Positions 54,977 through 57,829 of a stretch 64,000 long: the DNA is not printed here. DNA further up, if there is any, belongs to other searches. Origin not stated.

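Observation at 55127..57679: One-chain receptor: adenylate cyclase + Ser/Thr kinase inside, CpoB-like TPR + PDZ outside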

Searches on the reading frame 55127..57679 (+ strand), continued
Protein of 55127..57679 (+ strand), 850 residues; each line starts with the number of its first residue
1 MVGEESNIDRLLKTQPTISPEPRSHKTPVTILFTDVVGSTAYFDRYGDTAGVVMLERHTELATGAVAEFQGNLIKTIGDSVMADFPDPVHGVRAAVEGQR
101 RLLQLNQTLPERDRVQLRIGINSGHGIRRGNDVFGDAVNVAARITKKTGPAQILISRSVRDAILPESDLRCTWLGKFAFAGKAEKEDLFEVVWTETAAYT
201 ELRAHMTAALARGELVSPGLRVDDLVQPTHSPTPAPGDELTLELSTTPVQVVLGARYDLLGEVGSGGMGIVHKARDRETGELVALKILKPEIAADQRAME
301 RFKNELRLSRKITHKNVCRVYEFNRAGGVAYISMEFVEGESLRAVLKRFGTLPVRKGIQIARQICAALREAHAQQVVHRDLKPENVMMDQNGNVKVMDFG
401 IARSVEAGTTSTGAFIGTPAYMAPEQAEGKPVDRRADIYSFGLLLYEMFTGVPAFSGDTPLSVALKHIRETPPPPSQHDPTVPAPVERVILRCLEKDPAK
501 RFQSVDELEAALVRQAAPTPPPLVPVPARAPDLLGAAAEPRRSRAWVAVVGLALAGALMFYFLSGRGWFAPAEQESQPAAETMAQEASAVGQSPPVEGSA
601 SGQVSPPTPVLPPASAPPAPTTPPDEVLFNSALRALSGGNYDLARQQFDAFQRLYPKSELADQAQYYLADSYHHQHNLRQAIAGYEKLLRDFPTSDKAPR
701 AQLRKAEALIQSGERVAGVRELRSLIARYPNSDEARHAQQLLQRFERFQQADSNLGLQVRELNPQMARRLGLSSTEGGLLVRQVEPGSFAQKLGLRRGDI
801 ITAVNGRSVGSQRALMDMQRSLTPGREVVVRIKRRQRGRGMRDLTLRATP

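Call 10: find_related_loci(query=window:55127-57679:+, collection=genome_contigs, flank=10000)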
Query window:55127-57679:+ (850 aa) in genome_contigs; peptide patterns used: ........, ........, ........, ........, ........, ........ (x = any residue, [..] = any of these).
130 stretches matched a pattern; 54 encode a relative of the query (tblastn E <= 1e-3); 54 distinct loci.
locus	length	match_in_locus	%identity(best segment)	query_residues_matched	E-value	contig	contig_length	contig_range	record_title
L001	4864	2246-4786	89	1-850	0e+0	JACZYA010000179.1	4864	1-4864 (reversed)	MAG: Acidobacteria bacterium isolate B25T1B10 B25T1B10_NODE14690, whole genome shotgun sequence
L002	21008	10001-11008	59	254-577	6e-122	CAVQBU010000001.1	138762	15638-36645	MAG: uncultured Acidobacteriota bacterium isolate MFD01138.bin.3.14 genome assembly, contig: contig_14930, whole genome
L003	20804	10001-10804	70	254-522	6e-121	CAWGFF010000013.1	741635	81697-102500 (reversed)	MAG: uncultured Acidobacteriota bacterium isolate MFD05705.bin.1.72 genome assembly, contig: contig_52659, whole genome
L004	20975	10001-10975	63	253-558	6e-124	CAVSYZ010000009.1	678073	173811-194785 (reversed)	MAG: uncultured Acidobacteriota bacterium isolate MFD04463.bin.1.91 genome assembly, contig: contig_67382, whole genome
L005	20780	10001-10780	70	253-512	3e-118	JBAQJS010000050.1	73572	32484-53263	MAG: Candidatus Acidiferrales bacterium isolate MFD06488_ilm_asm_bin26 k127_320484, whole genome shotgun sequence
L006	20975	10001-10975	60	253-558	4e-118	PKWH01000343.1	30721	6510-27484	MAG: Acidobacteria bacterium isolate palsa_289 73.20120500_P31.5_contig_2019, whole genome shotgun sequence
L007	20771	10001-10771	71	256-512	2e-113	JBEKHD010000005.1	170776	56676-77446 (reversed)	MAG: Candidatus Acidiferrales bacterium isolate SPRUCE 269 SPRUCE_269_5, whole genome shotgun sequence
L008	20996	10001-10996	61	253-569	4e-122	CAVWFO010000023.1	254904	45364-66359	MAG: uncultured Acidobacteriota bacterium isolate MFD00964.bin.1.243 genome assembly, contig: contig_72730, whole genome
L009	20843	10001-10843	42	242-520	3e-65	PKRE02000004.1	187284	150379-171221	MAG: Gammaproteobacteria bacterium isolate ZC4RG14 NODE_13_length_187284_cov_41.135844, whole genome shotgun sequence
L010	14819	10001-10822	42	242-512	7e-63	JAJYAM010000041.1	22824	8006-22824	MAG: Proteobacteria bacterium isolate BP8.bin24 NODE_2937_length_22824_cov_29.611755, whole genome shotgun sequence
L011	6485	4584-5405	42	242-512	3e-62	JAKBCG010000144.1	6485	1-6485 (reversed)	MAG: Proteobacteria bacterium isolate ZJ5.bin5 NODE_17632_length_6485_cov_1.369770, whole genome shotgun sequence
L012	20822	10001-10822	41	242-512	5e-62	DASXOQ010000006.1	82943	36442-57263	MAG TPA_asm: Steroidobacteraceae bacterium isolate SMAG_U5386 k141_2736145, whole genome shotgun sequence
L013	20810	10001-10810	45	242-512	1e-61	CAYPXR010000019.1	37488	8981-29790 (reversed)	MAG TPA_asm: uncultured Planctomycetaceae bacterium isolate binchicken_co200_331 genome assembly, contig: k141_1090317,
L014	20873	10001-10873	39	242-523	1e-60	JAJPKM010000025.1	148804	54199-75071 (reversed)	MAG: Gammaproteobacteria bacterium isolate Centralia_MAG_79 k107_11654385, whole genome shotgun sequence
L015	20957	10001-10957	37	193-512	2e-60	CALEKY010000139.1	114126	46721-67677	MAG TPA_asm: uncultured Sinobacteraceae bacterium isolate SRR5251193_bin.4_CONCOCT_v1.1_MAG genome assembly, contig: ERZ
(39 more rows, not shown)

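Call 22: find_encoding_contigs(protein=P0001, flank=10000)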
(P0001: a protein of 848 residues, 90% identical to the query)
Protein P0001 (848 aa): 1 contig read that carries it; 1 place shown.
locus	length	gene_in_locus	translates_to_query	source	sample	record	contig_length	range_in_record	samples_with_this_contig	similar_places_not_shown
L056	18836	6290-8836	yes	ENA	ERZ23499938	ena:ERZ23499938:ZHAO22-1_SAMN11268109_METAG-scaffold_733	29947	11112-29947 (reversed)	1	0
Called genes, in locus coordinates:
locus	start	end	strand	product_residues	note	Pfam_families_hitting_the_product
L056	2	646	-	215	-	?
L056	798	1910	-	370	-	PF02746:MR_MLE_N, PF26685:DUF8230_C, PF13378:MR_MLE_C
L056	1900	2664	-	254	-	-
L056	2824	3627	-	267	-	PF03819:MazG, PF12643:MazG-like (faint), PF01503:PRA-PH (weak), PF03819:MazG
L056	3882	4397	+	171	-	PF08899:DUF1844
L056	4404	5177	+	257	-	PF00753:Lactamase_B, PF23023:Anti-Pycsar_Apyc1, PF12706:Lactamase_B_2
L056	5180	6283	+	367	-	-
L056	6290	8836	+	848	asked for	PF00211:Guanylate_cyc, PF00069:Pkinase, PF07714:PK_Tyr_Ser-Thr, PF03109:ABC1 (weak), PF13432:TPR_16 (weak), PF13525:YfiO, PF00595:PDZ (weak), PF13180:PDZ_2, +3 more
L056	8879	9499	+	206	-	PF01545:Cation_efflux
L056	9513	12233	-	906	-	PF13620:CarboxypepD_reg, PF13715:CarbopepD_reg_2 (weak), PF07715:Plug, PF00593:TonB_dep_Rec_b-barrel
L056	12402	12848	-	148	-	PF01475:FUR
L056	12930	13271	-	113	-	PF13646:HEAT_2 (faint)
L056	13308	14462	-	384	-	-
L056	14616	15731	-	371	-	PF04551:GcpE, PF26540:GcpE_C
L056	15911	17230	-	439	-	PF02163:Peptidase_M50, PF00595:PDZ (weak), PF13180:PDZ_2 (weak), PF17820:PDZ_6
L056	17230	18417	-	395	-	PF02670:DXP_reductoisom, PF08436:DXP_redisom_C, PF13288:DXPR_C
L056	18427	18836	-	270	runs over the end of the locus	PF01148:CTP_transf_1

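Call 28: search_protein_families(library=ncbifam, proteins=[P0030, P0039, P0051, P0057, P0065, P0004], max_evalue=0.00001)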
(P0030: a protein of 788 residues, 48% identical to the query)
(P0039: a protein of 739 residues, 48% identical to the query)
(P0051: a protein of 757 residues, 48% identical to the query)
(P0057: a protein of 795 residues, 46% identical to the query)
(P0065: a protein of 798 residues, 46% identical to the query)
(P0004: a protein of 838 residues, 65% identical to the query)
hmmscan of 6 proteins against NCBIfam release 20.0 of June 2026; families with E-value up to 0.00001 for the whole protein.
P0030 (788 aa): 22 families
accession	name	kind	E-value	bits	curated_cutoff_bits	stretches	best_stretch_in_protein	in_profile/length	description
NF033483.0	PknB_PASTA_kin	equivalog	2.3e-97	327.3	450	1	253-545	5-295/563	Stk1 family PASTA domain-containing Ser/Thr kinase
NF052427.1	StpK7MSMEG_1200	equivalog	5.1e-59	200.3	900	1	256-594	8-337/601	serine/threonine protein kinase StpK7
NF047741.1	antiphage_MADS6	equivalog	1.7e-49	168.9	460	2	338-532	281-473/612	methylation-associated defense system protein kinase MAD6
TIGR03903.1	TOMM_kin_cyc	equivalog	1.4e-48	165.6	705.75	2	278-510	1-241/1267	TOMM system kinase/cyclase fusion protein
NF009651.0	PRK13184.1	equivalog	8.9e-43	146.4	839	1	256-515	3-289/932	serine/threonine-protein kinase PknD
NF038150.1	lanthi_synth_IV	equivalog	2e-39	135.6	650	1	243-530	181-470/851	class IV lanthionine synthetase LanL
NF053615.1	SerThrKinAfsKStmc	equivalog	2.6e-35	122.3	1300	1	256-515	14-266/809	protein serine/threonine kinase AfsK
NF033442.0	BREX_PglW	equivalog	9.1e-25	86.6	990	1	296-523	251-493/1391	BREX system serine/threonine kinase PglW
NF038151.1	lanthi_synth_III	equivalog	2.3e-20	72.6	575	1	257-450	222-423/833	class III lanthionine synthetase LanKC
NF058673.1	LipAdnlyCyLipJMY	equivalog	4.3e-19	68.6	800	1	30-164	296-422/449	bifunctional lipase/adenylate cyclase LipJ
NF043056.1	T4SS_LegK1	equivalog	4.6e-14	51.9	550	1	263-446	79-280/516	Dot/Icm T4SS effector kinase LegK1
NF058632.1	SerThrKinPrkT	equivalog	7.2e-11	41.7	280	1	256-400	22-163/322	serine/threonine protein kinase PrkT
TIGR03724.2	arch_bud32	equivalog_domain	7.9e-10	38.5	125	1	299-407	37-136/193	KEOPS complex kinase/ATPase Bud32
NF042912.1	Amuc_1098_fam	equivalog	8.7e-10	37.3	750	1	662-713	149-200/805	Amuc_1098 family type IV pilus outer membrane protein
NF011464.0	PRK14879.1-7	equivalog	2.1e-09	37.5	246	1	300-410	51-156/221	Kae1-associated kinase Bud32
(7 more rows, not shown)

P0039 (739 aa): 20 families
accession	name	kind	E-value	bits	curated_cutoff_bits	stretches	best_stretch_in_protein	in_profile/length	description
NF033483.0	PknB_PASTA_kin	equivalog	9.5e-103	345.1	450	1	239-500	5-267/563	Stk1 family PASTA domain-containing Ser/Thr kinase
NF052427.1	StpK7MSMEG_1200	equivalog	2.4e-54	184.8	900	1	242-507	8-274/601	serine/threonine protein kinase StpK7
NF047741.1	antiphage_MADS6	equivalog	3.1e-52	177.9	460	2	338-515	296-473/612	methylation-associated defense system protein kinase MAD6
NF009651.0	PRK13184.1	equivalog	8.3e-44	149.8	839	1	242-499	3-288/932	serine/threonine-protein kinase PknD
TIGR03903.1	TOMM_kin_cyc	equivalog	1.2e-38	132.6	705.75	1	265-495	2-241/1267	TOMM system kinase/cyclase fusion protein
NF053615.1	SerThrKinAfsKStmc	equivalog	2.7e-36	125.6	1300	1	242-620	14-349/809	protein serine/threonine kinase AfsK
NF038150.1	lanthi_synth_IV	equivalog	5.2e-35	121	650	1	222-511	170-466/851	class IV lanthionine synthetase LanL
NF033442.0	BREX_PglW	equivalog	2.5e-22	78.5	990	1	238-497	509-765/1391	BREX system serine/threonine kinase PglW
NF038151.1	lanthi_synth_III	equivalog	3.8e-18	65.3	575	1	241-441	220-429/833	class III lanthionine synthetase LanKC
NF058673.1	LipAdnlyCyLipJMY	equivalog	1e-16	60.7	800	1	27-163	294-422/449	bifunctional lipase/adenylate cyclase LipJ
NF043056.1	T4SS_LegK1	equivalog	5.5e-12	45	550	1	249-432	79-281/516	Dot/Icm T4SS effector kinase LegK1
NF042912.1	Amuc_1098_fam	equivalog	3e-11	42.1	750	1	595-689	124-218/805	Amuc_1098 family type IV pilus outer membrane protein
TIGR03724.2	arch_bud32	equivalog_domain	7.5e-09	35.4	125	1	285-390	37-133/193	KEOPS complex kinase/ATPase Bud32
NF011464.0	PRK14879.1-7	equivalog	2.8e-08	33.8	246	1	286-389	51-150/221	Kae1-associated kinase Bud32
NF058632.1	SerThrKinPrkT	equivalog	2.9e-08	33.1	280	1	241-386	21-163/322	serine/threonine protein kinase PrkT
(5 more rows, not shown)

P0051 (757 aa): 22 families
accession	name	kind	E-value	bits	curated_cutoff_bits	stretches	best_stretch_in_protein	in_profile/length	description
NF033483.0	PknB_PASTA_kin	equivalog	1.8e-96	324.4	450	1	242-515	5-279/563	Stk1 family PASTA domain-containing Ser/Thr kinase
NF052427.1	StpK7MSMEG_1200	equivalog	1.5e-58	198.7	900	1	245-571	8-324/601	serine/threonine protein kinase StpK7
NF047741.1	antiphage_MADS6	equivalog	1.8e-51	175.4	460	2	340-519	295-475/612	methylation-associated defense system protein kinase MAD6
NF009651.0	PRK13184.1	equivalog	7.3e-47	159.9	839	1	245-506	3-292/932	serine/threonine-protein kinase PknD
TIGR03903.1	TOMM_kin_cyc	equivalog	2.4e-46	158.2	705.75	1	267-498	1-241/1267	TOMM system kinase/cyclase fusion protein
NF038150.1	lanthi_synth_IV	equivalog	8.7e-38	130.2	650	1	237-524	182-474/851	class IV lanthionine synthetase LanL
NF053615.1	SerThrKinAfsKStmc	equivalog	1.6e-33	116.4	1300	1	245-572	14-299/809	protein serine/threonine kinase AfsK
NF038151.1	lanthi_synth_III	equivalog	2.3e-20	72.6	575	1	245-444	221-429/833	class III lanthionine synthetase LanKC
NF033442.0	BREX_PglW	equivalog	1.1e-19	69.8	990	1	238-395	506-664/1391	BREX system serine/threonine kinase PglW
NF058673.1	LipAdnlyCyLipJMY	equivalog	5e-18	65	800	1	23-161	290-420/449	bifunctional lipase/adenylate cyclase LipJ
NF043056.1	T4SS_LegK1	equivalog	4.3e-16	58.6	550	1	274-438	108-284/516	Dot/Icm T4SS effector kinase LegK1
TIGR03724.2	arch_bud32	equivalog_domain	3.2e-11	43.1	125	1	288-394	37-134/193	KEOPS complex kinase/ATPase Bud32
TIGR04510.1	mod_pep_cyc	subfamily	4.8e-11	41.9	400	1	28-201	5-195/814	putative peptide modification system cyclase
NF011464.0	PRK14879.1-7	equivalog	1.1e-09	38.3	246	1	289-396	51-154/221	Kae1-associated kinase Bud32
TIGR02552.1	LcrH_SycD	equivalog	2e-09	37.3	104.8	1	655-742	15-98/136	SycD/LcrH family type III secretion system chaperone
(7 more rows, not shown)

P0057 (795 aa): 19 families
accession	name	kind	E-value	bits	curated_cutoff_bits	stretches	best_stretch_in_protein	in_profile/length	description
NF033483.0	PknB_PASTA_kin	equivalog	1.3e-97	328.2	450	1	253-548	5-299/563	Stk1 family PASTA domain-containing Ser/Thr kinase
NF052427.1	StpK7MSMEG_1200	equivalog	1.2e-55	189.1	900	1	257-601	9-334/601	serine/threonine protein kinase StpK7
NF047741.1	antiphage_MADS6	equivalog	7.3e-50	170.1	460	2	341-537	284-481/612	methylation-associated defense system protein kinase MAD6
TIGR03903.1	TOMM_kin_cyc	equivalog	1.7e-49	168.6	705.75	1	278-519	1-253/1267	TOMM system kinase/cyclase fusion protein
NF009651.0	PRK13184.1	equivalog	1.5e-43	149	839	1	255-519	2-293/932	serine/threonine-protein kinase PknD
NF038150.1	lanthi_synth_IV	equivalog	3.6e-38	131.4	650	1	248-534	182-474/851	class IV lanthionine synthetase LanL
NF053615.1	SerThrKinAfsKStmc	equivalog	1.8e-34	119.6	1300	1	257-685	15-441/809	protein serine/threonine kinase AfsK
NF033442.0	BREX_PglW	equivalog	6.9e-25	87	990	1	350-518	307-488/1391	BREX system serine/threonine kinase PglW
NF038151.1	lanthi_synth_III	equivalog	7e-20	71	575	1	246-451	213-424/833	class III lanthionine synthetase LanKC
NF058673.1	LipAdnlyCyLipJMY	equivalog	6.1e-17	61.5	800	1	30-165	296-423/449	bifunctional lipase/adenylate cyclase LipJ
NF040671.1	PLuB_AAA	exception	3.7e-12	44.5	999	1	301-541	51-270/1256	PLuB system helicase-like protein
NF043056.1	T4SS_LegK1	equivalog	3.1e-11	42.6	550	1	287-447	110-281/516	Dot/Icm T4SS effector kinase LegK1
NF042912.1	Amuc_1098_fam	equivalog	9e-09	33.9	750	0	678-729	151-202/805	Amuc_1098 family type IV pilus outer membrane protein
TIGR03724.2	arch_bud32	equivalog_domain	1.3e-08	34.6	125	1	301-404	39-133/193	KEOPS complex kinase/ATPase Bud32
NF058632.1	SerThrKinPrkT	equivalog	2.2e-08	33.5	280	1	256-396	22-159/322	serine/threonine protein kinase PrkT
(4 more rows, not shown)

P0065 (798 aa): 20 families
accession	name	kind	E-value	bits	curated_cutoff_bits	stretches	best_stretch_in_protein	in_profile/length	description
NF033483.0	PknB_PASTA_kin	equivalog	7.7e-98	328.9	450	1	253-552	5-303/563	Stk1 family PASTA domain-containing Ser/Thr kinase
NF052427.1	StpK7MSMEG_1200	equivalog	2.2e-57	194.9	900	1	257-597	9-332/601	serine/threonine protein kinase StpK7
TIGR03903.1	TOMM_kin_cyc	equivalog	6.5e-51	173.3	705.75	1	278-534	1-268/1267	TOMM system kinase/cyclase fusion protein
NF047741.1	antiphage_MADS6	equivalog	6.7e-50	170.2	460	2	339-534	282-478/612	methylation-associated defense system protein kinase MAD6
NF009651.0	PRK13184.1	equivalog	2.2e-42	145.1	839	1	256-515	3-289/932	serine/threonine-protein kinase PknD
NF038150.1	lanthi_synth_IV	equivalog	2e-37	129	650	1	248-531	182-468/851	class IV lanthionine synthetase LanL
NF053615.1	SerThrKinAfsKStmc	equivalog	5e-35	121.4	1300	1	257-696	15-415/809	protein serine/threonine kinase AfsK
NF033442.0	BREX_PglW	equivalog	6.5e-21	73.8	990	1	349-517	306-487/1391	BREX system serine/threonine kinase PglW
NF038151.1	lanthi_synth_III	equivalog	2.6e-20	72.5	575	1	257-450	222-423/833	class III lanthionine synthetase LanKC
NF058673.1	LipAdnlyCyLipJMY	equivalog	1.4e-16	60.3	800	1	30-165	296-423/449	bifunctional lipase/adenylate cyclase LipJ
NF040671.1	PLuB_AAA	exception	2.2e-11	41.9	999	1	301-543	51-272/1256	PLuB system helicase-like protein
NF043056.1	T4SS_LegK1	equivalog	7.7e-11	41.3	550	1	283-446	106-280/516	Dot/Icm T4SS effector kinase LegK1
NF042912.1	Amuc_1098_fam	equivalog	5.5e-10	37.9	750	0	676-728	150-202/805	Amuc_1098 family type IV pilus outer membrane protein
TIGR03724.2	arch_bud32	equivalog_domain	1.9e-08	34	125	1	301-404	39-133/193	KEOPS complex kinase/ATPase Bud32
NF058632.1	SerThrKinPrkT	equivalog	1.9e-08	33.7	280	1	256-390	22-152/322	serine/threonine protein kinase PrkT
TIGR02795.1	tol_pal_ybgF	equivalog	5.8e-06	26.9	90.1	0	743-782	4-43/119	tol-pal system protein YbgF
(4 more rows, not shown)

P0004 (838 aa): 20 families
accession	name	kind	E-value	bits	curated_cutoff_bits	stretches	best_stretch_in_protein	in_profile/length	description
NF033483.0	PknB_PASTA_kin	equivalog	7.3e-102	342.2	450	1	248-511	5-269/563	Stk1 family PASTA domain-containing Ser/Thr kinase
NF052427.1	StpK7MSMEG_1200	equivalog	1.7e-60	205.1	900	1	251-510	8-268/601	serine/threonine protein kinase StpK7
NF047741.1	antiphage_MADS6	equivalog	4.2e-52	177.5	460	2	341-514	289-464/612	methylation-associated defense system protein kinase MAD6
TIGR03903.1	TOMM_kin_cyc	equivalog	3.4e-45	154.4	705.75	1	273-503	1-240/1267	TOMM system kinase/cyclase fusion protein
NF009651.0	PRK13184.1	equivalog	5.5e-43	147.1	839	1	251-507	3-287/932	serine/threonine-protein kinase PknD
NF038150.1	lanthi_synth_IV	equivalog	1.7e-35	122.6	650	1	243-517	182-460/851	class IV lanthionine synthetase LanL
NF053615.1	SerThrKinAfsKStmc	equivalog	9.2e-33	113.9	1300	1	250-507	13-264/809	protein serine/threonine kinase AfsK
NF033442.0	BREX_PglW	equivalog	9e-23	80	990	1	242-506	504-765/1391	BREX system serine/threonine kinase PglW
NF038151.1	lanthi_synth_III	equivalog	4.6e-21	74.9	575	1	250-449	220-428/833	class III lanthionine synthetase LanKC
NF058673.1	LipAdnlyCyLipJMY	equivalog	2.6e-15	56.1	800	1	28-164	295-423/449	bifunctional lipase/adenylate cyclase LipJ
NF043056.1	T4SS_LegK1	equivalog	2.6e-15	56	550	1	256-443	77-283/516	Dot/Icm T4SS effector kinase LegK1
NF042912.1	Amuc_1098_fam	equivalog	1e-14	53.6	750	0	769-826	146-203/805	Amuc_1098 family type IV pilus outer membrane protein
NF058632.1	SerThrKinPrkT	equivalog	2.7e-11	43.1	280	1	250-396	21-164/322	serine/threonine protein kinase PrkT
NF011464.0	PRK14879.1-7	equivalog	1.4e-09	38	246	1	295-407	51-158/221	Kae1-associated kinase Bud32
TIGR03724.2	arch_bud32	equivalog_domain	1.9e-09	37.3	125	1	294-402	37-136/193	KEOPS complex kinase/ATPase Bud32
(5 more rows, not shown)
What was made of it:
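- Tried and rejected: At most a 27-bit partial TIGR02795 match was seen (call 28).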
